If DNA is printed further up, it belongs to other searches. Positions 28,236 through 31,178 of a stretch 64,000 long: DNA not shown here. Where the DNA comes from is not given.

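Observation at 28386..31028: Processive GT2 synthase fused to a GH26-like hydrolase, driven by a consensus leaderless promoter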

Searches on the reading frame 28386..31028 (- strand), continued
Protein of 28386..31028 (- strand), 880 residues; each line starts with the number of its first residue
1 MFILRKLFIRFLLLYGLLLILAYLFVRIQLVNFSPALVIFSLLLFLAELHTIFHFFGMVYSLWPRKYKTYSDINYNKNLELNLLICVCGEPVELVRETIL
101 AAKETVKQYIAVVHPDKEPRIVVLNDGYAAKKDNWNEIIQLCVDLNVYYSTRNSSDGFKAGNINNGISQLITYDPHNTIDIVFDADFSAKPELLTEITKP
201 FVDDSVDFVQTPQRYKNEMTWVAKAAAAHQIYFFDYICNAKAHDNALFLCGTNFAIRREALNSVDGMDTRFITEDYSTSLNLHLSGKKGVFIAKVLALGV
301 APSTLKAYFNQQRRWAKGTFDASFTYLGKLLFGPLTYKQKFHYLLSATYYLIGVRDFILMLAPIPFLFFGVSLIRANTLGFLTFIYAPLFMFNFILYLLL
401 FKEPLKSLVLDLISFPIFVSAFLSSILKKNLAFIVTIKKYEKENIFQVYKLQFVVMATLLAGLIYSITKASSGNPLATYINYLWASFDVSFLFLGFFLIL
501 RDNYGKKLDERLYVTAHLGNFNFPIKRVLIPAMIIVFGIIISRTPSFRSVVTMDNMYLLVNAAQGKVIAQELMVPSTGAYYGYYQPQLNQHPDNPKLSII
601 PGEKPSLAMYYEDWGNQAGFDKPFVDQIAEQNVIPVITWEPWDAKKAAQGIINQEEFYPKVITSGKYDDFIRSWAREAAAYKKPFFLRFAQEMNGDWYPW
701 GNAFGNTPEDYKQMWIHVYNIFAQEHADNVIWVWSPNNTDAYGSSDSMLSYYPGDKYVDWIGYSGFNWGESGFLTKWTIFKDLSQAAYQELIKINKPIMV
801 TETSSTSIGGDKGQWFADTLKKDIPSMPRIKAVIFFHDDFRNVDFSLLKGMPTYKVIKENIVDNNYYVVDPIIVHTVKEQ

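Call 10: find_homologous_proteins(query=window:28386-31028:-, max_evalue=1e-10)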
Query window:28386-31028:- (880 aa): 159 proteins with E <= 1e-10 among 8000 candidates; the best 120 are listed.
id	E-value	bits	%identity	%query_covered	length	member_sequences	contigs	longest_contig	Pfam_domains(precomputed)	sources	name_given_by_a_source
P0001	0.0e+0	2026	100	100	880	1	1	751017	PF13632.13,PF13506.14,PF13641.13,PF02156.22,PF00535.33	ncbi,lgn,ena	-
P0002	0.0e+0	1315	65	97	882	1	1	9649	PF13632.13,PF13506.14,PF13641.13,PF02156.22,PF00535.33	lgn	-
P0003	0.0e+0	1274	61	99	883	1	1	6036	PF13632.13,PF13506.14,PF13641.13,PF02156.22,PF00535.33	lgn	-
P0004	0.0e+0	1272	61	99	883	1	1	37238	PF13632.13,PF13506.14,PF13641.13,PF02156.22,PF00535.33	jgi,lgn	-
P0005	0.0e+0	1267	64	99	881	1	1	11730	PF13632.13,PF13506.14,PF13641.13,PF02156.22,PF00535.33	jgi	jgi:cellulose synthase (UDP-forming)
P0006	0.0e+0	1218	64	93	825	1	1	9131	PF13632.13,PF13506.14,PF13641.13,PF02156.22,PF00535.33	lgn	-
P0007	0.0e+0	1168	57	99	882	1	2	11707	PF13632.13,PF13506.14,PF13641.13,PF02156.22,PF00535.33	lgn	-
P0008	0.0e+0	1148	57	99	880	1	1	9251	PF13632.13,PF13506.14,PF13641.13,PF02156.22,PF00535.33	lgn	-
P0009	0.0e+0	1147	57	98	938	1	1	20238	PF13632.13,PF13506.14,PF13641.13,PF02156.22,PF00535.33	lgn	-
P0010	0.0e+0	1139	55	99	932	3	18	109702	PF13632.13,PF13506.14,PF13641.13,PF02156.22,PF00535.33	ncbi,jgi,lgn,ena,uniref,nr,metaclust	ncbi:MAG: hypothetical protein A3D24_01380 [Candidatus Blackburnbacteria bacterium RIFCSPHIGHO2_02_F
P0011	0.0e+0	1139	56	99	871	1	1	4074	PF13632.13,PF13641.13,PF02156.22,PF00535.33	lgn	-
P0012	0.0e+0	1127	56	99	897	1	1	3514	PF13632.13,PF13506.14,PF13641.13,PF03552.21,PF02156.22,PF00535.33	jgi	jgi:cellulose synthase (UDP-forming)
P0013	0.0e+0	1123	55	99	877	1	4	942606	PF13632.13,PF13506.14,PF13641.13,PF02156.22,PF00535.33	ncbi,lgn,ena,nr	ncbi:MAG: glycosyltransferase [Firmicutes bacterium]|nr:glycosyltransferase [Bacillota bacterium]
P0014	0.0e+0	1115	55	99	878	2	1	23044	PF13632.13,PF13506.14,PF13641.13,PF03552.21,PF02156.22,PF00535.33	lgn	-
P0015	0.0e+0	1106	55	98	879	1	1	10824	PF13632.13,PF13506.14,PF13641.13,PF03552.21,PF02156.22,PF00535.33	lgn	-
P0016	0.0e+0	1102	55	99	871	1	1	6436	PF13632.13,PF13506.14,PF13641.13,PF03552.21,PF02156.22,PF00535.33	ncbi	-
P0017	0.0e+0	1100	55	97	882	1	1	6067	PF13632.13,PF13506.14,PF13641.13,PF02156.22,PF00535.33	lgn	-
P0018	0.0e+0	1099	56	97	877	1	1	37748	PF13632.13,PF13506.14,PF13641.13,PF02156.22,PF00535.33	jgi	jgi:cellulose synthase/poly-beta-1,6-N-acetylglucosamine synthase-like glycosyltransferase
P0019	0.0e+0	1098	55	99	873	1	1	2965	PF13632.13,PF13506.14,PF13641.13,PF02156.22,PF00535.33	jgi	jgi:cellulose synthase (UDP-forming)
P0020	0.0e+0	1084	54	99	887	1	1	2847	PF13632.13,PF13506.14,PF13641.13,PF02156.22,PF00535.33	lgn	-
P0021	0.0e+0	1082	54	98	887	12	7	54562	PF13632.13,PF13506.14,PF13641.13,PF02156.22,PF00535.33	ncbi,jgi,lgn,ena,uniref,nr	ncbi:MAG: Family 2 glycosyl transferase [Microgenomates group bacterium GW2011_GWC1_37_8]|uniref:Fam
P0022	0.0e+0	1081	54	99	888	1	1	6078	PF13632.13,PF13641.13,PF03552.21,PF02156.22,PF00535.33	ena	-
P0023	0.0e+0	1081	56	95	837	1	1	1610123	PF13632.13,PF13506.14,PF13641.13,PF02156.22,PF00535.33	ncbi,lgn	-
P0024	0.0e+0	1081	54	99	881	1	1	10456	PF13632.13,PF13506.14,PF13641.13,PF02156.22,PF00535.33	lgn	-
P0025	0.0e+0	1081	53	99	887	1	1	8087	PF13632.13,PF13506.14,PF13641.13,PF02156.22,PF00535.33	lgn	-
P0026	0.0e+0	1079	55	99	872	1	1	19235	PF13632.13,PF13506.14,PF13641.13,PF02156.22,PF00535.33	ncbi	-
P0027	0.0e+0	1078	54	98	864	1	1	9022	PF13632.13,PF13506.14,PF13641.13,PF02156.22,PF00535.33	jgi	-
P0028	0.0e+0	1074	53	99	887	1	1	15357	PF13632.13,PF13506.14,PF13641.13,PF03552.21,PF02156.22,PF00535.33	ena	-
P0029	0.0e+0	1073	54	99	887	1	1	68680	PF13632.13,PF13506.14,PF13641.13,PF03552.21,PF02156.22,PF00535.33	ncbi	ncbi:glycosyl hydrolase [Patescibacteria group bacterium]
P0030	0.0e+0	1069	54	99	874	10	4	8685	PF13632.13,PF13506.14,PF13641.13,PF02156.22,PF00535.33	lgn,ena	-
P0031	0.0e+0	1062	55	96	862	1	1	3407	PF13632.13,PF13506.14,PF13641.13,PF02156.22,PF00535.33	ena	-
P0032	0.0e+0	1061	54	99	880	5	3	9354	PF13632.13,PF13506.14,PF13641.13,PF02156.22,PF00535.33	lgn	-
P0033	0.0e+0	1060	54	99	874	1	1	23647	PF13632.13,PF13506.14,PF13641.13,PF03552.21,PF02156.22,PF00535.33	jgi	jgi:cellulose synthase (UDP-forming)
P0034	0.0e+0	1052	52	99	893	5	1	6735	PF13632.13,PF13506.14,PF13641.13,PF03552.21,PF02156.22,PF00535.33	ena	-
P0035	0.0e+0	1047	53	99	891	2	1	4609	PF13632.13,PF13506.14,PF13641.13,PF02156.22,PF00535.33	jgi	jgi:cellulose synthase (UDP-forming)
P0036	0.0e+0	1042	53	98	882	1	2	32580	PF13632.13,PF13506.14,PF13641.13,PF02156.22,PF00535.33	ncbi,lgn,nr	ncbi:MAG TPA: glycosyltransferase family 2 protein [Candidatus Saccharimonadales bacterium]|nr:glyco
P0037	0.0e+0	1038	57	90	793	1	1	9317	PF13632.13,PF13506.14,PF13641.13,PF02156.22,PF00535.33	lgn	-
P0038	0.0e+0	1035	52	99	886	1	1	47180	PF13632.13,PF13506.14,PF13641.13,PF03552.21,PF02156.22,PF00535.33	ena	-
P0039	0.0e+0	1033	53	98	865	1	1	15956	PF13632.13,PF13506.14,PF13641.13,PF02156.22,PF00535.33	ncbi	-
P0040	0.0e+0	1033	53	99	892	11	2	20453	PF13632.13,PF13506.14,PF13641.13,PF02156.22,PF00535.33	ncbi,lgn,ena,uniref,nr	ncbi:hypothetical protein A2771_00415 [Candidatus Woesebacteria bacterium RIFCSPHIGHO2_01_FULL_38_26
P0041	0.0e+0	1029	51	99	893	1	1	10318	PF13632.13,PF13506.14,PF13641.13,PF02156.22,PF00535.33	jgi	jgi:cellulose synthase/poly-beta-1,6-N-acetylglucosamine synthase-like glycosyltransferase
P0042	0.0e+0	1023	52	99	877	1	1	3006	PF13632.13,PF13506.14,PF13641.13,PF03552.21,PF02156.22,PF00535.33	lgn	-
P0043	0.0e+0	1022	56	93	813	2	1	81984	PF13632.13,PF13506.14,PF13641.13,PF02156.22,PF00535.33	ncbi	ncbi:MAG TPA: glycosyltransferase family 2 protein [Candidatus Nanoarchaeia archaeon]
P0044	0.0e+0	1021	52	100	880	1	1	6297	PF13632.13,PF13506.14,PF13641.13,PF02156.22,PF00535.33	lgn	-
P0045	0.0e+0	1015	52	99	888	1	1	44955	PF13632.13,PF13506.14,PF13641.13,PF02156.22,PF00535.33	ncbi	-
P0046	0.0e+0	1013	55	91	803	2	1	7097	PF13632.13,PF13506.14,PF13641.13,PF02156.22,PF00535.33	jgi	jgi:cellulose synthase/poly-beta-1,6-N-acetylglucosamine synthase-like glycosyltransferase/beta-mann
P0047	6.8e-298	1009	52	99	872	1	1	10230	PF13632.13,PF13506.14,PF13641.13,PF03552.21,PF02156.22,PF00535.33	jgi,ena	-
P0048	8.5e-293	992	51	99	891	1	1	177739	PF13632.13,PF13506.14,PF13641.13,PF02156.22,PF00535.33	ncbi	-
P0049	3.1e-292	990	49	99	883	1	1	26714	PF13632.13,PF13506.14,PF13641.13,PF02156.22,PF00535.33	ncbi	-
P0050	2.3e-288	977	53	90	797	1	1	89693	PF13632.13,PF13506.14,PF13641.13,PF03552.21,PF02156.22,PF00535.33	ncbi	-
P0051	1.4e-287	975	53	93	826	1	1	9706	PF13632.13,PF13506.14,PF13641.13,PF02156.22,PF00535.33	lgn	-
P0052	2.5e-285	967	53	90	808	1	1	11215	PF13632.13,PF13506.14,PF13641.13,PF03552.21,PF02156.22,PF00535.33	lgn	-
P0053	8.2e-284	962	53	92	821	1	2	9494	PF13632.13,PF13506.14,PF13641.13,PF02156.22,PF00535.33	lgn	-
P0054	1.4e-283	961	49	98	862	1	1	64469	PF13632.13,PF13506.14,PF13641.13,PF02156.22,PF00535.33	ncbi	-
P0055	1.2e-282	958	52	93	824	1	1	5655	PF13632.13,PF13506.14,PF13641.13,PF02156.22,PF00535.33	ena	-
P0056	2.3e-282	957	51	99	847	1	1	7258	PF13632.13,PF13506.14,PF13641.13,PF03552.21,PF02156.22,PF00535.33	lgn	-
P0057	7.1e-276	936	47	99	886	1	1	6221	PF13632.13,PF13506.14,PF13641.13,PF02156.22,PF00535.33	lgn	-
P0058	3.7e-274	930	55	84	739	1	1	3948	PF13632.13,PF13506.14,PF13641.13,PF03552.21,PF02156.22,PF00535.33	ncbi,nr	ncbi:MAG TPA: glycosyltransferase family 2 protein, partial [Candidatus Nitrosocosmicus sp.]|nr:glyc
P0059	4.5e-264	897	47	99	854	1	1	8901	PF13632.13,PF13506.14,PF13641.13,PF03552.21,PF02156.22,PF00535.33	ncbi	-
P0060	2.0e-216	739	63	57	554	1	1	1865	PF13632.13,PF13506.14,PF13641.13,PF00535.33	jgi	jgi:cellulose synthase (UDP-forming)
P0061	9.0e-208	710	60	56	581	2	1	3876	PF13632.13,PF13506.14,PF13641.13,PF00535.33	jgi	jgi:cellulose synthase (UDP-forming)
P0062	1.5e-206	706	62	58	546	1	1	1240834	PF13632.13,PF13506.14,PF13641.13,PF00535.33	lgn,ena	-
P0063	1.5e-206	706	61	56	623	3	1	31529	PF13632.13,PF13506.14,PF13641.13,PF00535.33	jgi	jgi:cellulose synthase (UDP-forming)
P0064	2.9e-201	689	59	57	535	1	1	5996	PF13632.13,PF13506.14,PF13641.13,PF00535.33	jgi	jgi:cellulose synthase (UDP-forming)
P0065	1.9e-200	686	59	57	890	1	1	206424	PF13632.13,PF13506.14,PF13641.13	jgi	jgi:cellulose synthase/poly-beta-1,6-N-acetylglucosamine synthase-like glycosyltransferase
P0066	1.5e-197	677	54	65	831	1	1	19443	PF13632.13,PF13506.14,PF13641.13,PF01522.27,PF00535.33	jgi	jgi:peptidoglycan/xylan/chitin deacetylase (PgdA/CDA1 family)/cellulose synthase/poly-beta-1,6-N-ace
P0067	3.0e-197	676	58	57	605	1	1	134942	PF13632.13,PF13506.14,PF13641.13,PF00535.33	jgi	jgi:cellulose synthase (UDP-forming)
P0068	5.6e-197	675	57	59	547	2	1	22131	PF13632.13,PF13506.14,PF13641.13,PF00535.33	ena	-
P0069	6.3e-197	675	59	55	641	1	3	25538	PF13632.13,PF13506.14,PF13641.13,PF00535.33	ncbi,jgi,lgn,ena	ncbi:MAG TPA: glycosyltransferase [Abditibacterium sp.]|jgi:cellulose synthase (UDP-forming)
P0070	1.4e-196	673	58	57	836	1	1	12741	PF13632.13,PF13506.14,PF13641.13,PF01522.27,PF00535.33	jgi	-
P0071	5.1e-196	672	60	56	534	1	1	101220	PF13632.13,PF13506.14,PF13641.13,PF00535.33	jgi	jgi:cellulose synthase/poly-beta-1,6-N-acetylglucosamine synthase-like glycosyltransferase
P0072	1.7e-195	670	59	57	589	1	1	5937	PF13632.13,PF13506.14,PF13641.13,PF00535.33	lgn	-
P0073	6.0e-195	668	58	57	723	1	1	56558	PF13632.13,PF13506.14,PF13641.13,PF00535.33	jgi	jgi:cellulose synthase (UDP-forming)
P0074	6.7e-195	668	59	55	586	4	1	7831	PF13632.13,PF13506.14,PF13641.13,PF00535.33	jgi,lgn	-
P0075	9.9e-195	667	58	57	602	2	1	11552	PF13632.13,PF13506.14,PF13641.13,PF00535.33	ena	-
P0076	1.3e-194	667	59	57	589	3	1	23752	PF13632.13,PF13506.14,PF13641.13,PF00535.33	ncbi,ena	-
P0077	5.3e-194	665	58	55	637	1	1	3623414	PF13632.13,PF13506.14,PF13641.13,PF00535.33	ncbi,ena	-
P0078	7.0e-194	665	57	57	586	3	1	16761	PF13632.13,PF13506.14,PF13641.13,PF00535.33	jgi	-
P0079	1.3e-191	657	59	55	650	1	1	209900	PF13632.13,PF13506.14,PF13641.13,PF00535.33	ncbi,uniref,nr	ncbi:Glycosyltransferase, catalytic subunit of cellulose synthase and poly-beta-1,6-N-acetylglucosam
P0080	3.5e-190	652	57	56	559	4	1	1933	PF13632.13,PF13506.14,PF13641.13,PF00535.33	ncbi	-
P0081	3.0e-189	649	57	55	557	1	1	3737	PF13632.13,PF13506.14,PF13641.13,PF00535.33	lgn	-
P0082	3.9e-188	645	60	53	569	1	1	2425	PF13632.13,PF13506.14,PF13641.13,PF00535.33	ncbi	ncbi:glycosyltransferase, partial [bacterium]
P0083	4.8e-180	619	55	57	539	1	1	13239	PF13632.13,PF13506.14,PF13641.13,PF00535.33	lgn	-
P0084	3.0e-171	590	60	49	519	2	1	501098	PF13632.13,PF13506.14,PF13641.13,PF00535.33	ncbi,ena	-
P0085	1.4e-170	587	60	48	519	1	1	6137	PF13632.13,PF13506.14,PF13641.13,PF00535.33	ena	-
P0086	6.1e-77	278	27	94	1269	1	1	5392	PF13632.13,PF13506.14,PF13641.13,PF03552.21,PF02156.22,PF00535.33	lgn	-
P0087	3.1e-76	275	26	95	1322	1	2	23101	PF13632.13,PF13506.14,PF13641.13,PF03552.21,PF03198.21,PF02836.24,PF00535.33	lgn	-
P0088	2.0e-73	266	28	82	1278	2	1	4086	PF13632.13,PF13506.14,PF13641.13,PF03552.21,PF00535.33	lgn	-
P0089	2.4e-71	259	35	54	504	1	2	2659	PF13632.13,PF13506.14,PF13641.13,PF03552.21,PF00535.33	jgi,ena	-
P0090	1.0e-70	257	26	94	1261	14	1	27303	PF13632.13,PF13506.14,PF13641.13,PF03552.21,PF02156.22,PF00535.33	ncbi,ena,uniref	ncbi:MAG TPA: glycosyltransferase family 2 protein [Chitinophaga sp.]|uniref:glycosyltransferase fam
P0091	4.6e-69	252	34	55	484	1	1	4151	PF13632.13,PF13506.14,PF13641.13,PF03552.21,PF00535.33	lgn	-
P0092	1.6e-67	246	26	93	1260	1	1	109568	PF13632.13,PF13506.14,PF13641.13,PF03552.21,PF02156.22,PF00535.33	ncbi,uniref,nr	ncbi:MAG TPA: glycosyltransferase [Chitinophaga sp.]|uniref:glycosyltransferase n=1 Tax=Chitinophaga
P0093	1.6e-67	246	26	91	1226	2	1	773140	PF13632.13,PF13506.14,PF13641.13,PF03552.21,PF02156.22,PF02836.24,PF00535.33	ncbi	-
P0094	7.6e-67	244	27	91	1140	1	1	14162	PF13632.13,PF13506.14,PF13641.13,PF00535.33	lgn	-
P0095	1.3e-66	243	26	95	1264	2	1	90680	PF13632.13,PF13506.14,PF13641.13,PF03552.21,PF02156.22,PF00535.33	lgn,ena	-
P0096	1.5e-66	243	35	52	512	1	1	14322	PF13632.13,PF13506.14,PF13641.13,PF03552.21,PF00535.33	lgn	-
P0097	3.9e-66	242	34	56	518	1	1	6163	PF13632.13,PF13506.14,PF13641.13,PF03552.21,PF00535.33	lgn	-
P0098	4.8e-65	238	34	28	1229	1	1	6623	PF13632.13,PF13506.14,PF13641.13,PF03552.21,PF02156.22,PF00535.33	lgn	-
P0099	5.0e-65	238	33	54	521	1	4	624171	PF13632.13,PF13506.14,PF13641.13,PF03552.21,PF00535.33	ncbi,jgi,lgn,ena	-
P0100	9.7e-65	237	35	51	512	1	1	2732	PF13632.13,PF13506.14,PF13641.13,PF03552.21,PF00535.33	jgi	jgi:cellulose synthase (UDP-forming)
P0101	3.8e-64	235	34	55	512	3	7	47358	PF13632.13,PF13506.14,PF13641.13,PF03552.21,PF00535.33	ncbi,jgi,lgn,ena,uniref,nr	ncbi:MAG: hypothetical protein A2408_03900 [Candidatus Yonathbacteria bacterium RIFOXYC1_FULL_52_10]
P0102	4.1e-64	235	34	51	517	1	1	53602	PF13632.13,PF13506.14,PF13641.13,PF03552.21,PF00535.33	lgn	-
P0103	8.9e-64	234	35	52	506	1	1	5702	PF13632.13,PF13506.14,PF13641.13,PF03552.21,PF00535.33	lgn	-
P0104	1.5e-63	233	33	56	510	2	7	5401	PF13632.13,PF13506.14,PF13641.13,PF03552.21,PF00535.33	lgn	-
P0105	1.6e-63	233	34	51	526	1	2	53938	PF13632.13,PF13506.14,PF13641.13,PF03552.21,PF00535.33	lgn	-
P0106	2.6e-63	232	26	94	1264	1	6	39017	PF13632.13,PF13506.14,PF13641.13,PF03552.21,PF02156.22,PF02836.24,PF00535.33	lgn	-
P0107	2.8e-63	232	37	51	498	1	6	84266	PF13632.13,PF13506.14,PF13641.13,PF03552.21,PF00535.33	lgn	-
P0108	7.4e-63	231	34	56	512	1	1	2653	PF13632.13,PF13506.14,PF13641.13,PF03552.21,PF00535.33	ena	-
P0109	1.9e-62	230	31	58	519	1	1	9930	PF13632.13,PF13506.14,PF13641.13,PF03552.21,PF00535.33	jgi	jgi:cellulose synthase (UDP-forming)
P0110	2.2e-62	229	34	50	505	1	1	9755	PF13632.13,PF13506.14,PF13641.13,PF03552.21,PF00535.33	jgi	jgi:cellulose synthase (UDP-forming)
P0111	3.2e-62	229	35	48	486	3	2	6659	PF13632.13,PF13506.14,PF13641.13,PF03552.21,PF00535.33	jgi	jgi:cellulose synthase (UDP-forming)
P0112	1.1e-61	227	33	51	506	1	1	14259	PF13632.13,PF13506.14,PF13641.13,PF03552.21,PF00535.33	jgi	jgi:cellulose synthase (UDP-forming)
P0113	1.5e-61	227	36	47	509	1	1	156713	PF13632.13,PF13506.14,PF13641.13,PF03552.21,PF00535.33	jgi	jgi:cellulose synthase (UDP-forming)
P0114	7.1e-61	224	33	51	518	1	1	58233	PF13632.13,PF13506.14,PF13641.13,PF03552.21,PF00535.33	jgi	jgi:cellulose synthase (UDP-forming)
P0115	1.3e-60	224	33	52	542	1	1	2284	PF13632.13,PF13506.14,PF13641.13,PF03552.21,PF00535.33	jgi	jgi:cellulose synthase (UDP-forming)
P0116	2.9e-60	222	33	54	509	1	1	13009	PF13632.13,PF13506.14,PF13641.13,PF03552.21,PF00535.33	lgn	-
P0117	4.3e-60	222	35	52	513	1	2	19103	PF13632.13,PF13506.14,PF13641.13,PF03552.21,PF00535.33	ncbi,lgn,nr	ncbi:MAG TPA: glycosyltransferase [Candidatus Saccharimonadales bacterium]|nr:glycosyltransferase [C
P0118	7.8e-60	221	33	49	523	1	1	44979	PF13632.13,PF13506.14,PF13641.13,PF03552.21,PF00535.33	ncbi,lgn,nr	ncbi:MAG: hypothetical protein JWO50_68 [Candidatus Kaiserbacteria bacterium]|nr:hypothetical protei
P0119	1.1e-59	220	32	56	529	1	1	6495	PF13632.13,PF13506.14,PF13641.13,PF03552.21,PF00535.33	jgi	jgi:cellulose synthase (UDP-forming)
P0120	2.0e-59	220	34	52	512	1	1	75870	PF13632.13,PF13506.14,PF13641.13,PF03552.21,PF00535.33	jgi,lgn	jgi:cellulose synthase (UDP-forming)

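Call 16: find_encoding_contigs(protein=P0001, flank=3000, max_places=3)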
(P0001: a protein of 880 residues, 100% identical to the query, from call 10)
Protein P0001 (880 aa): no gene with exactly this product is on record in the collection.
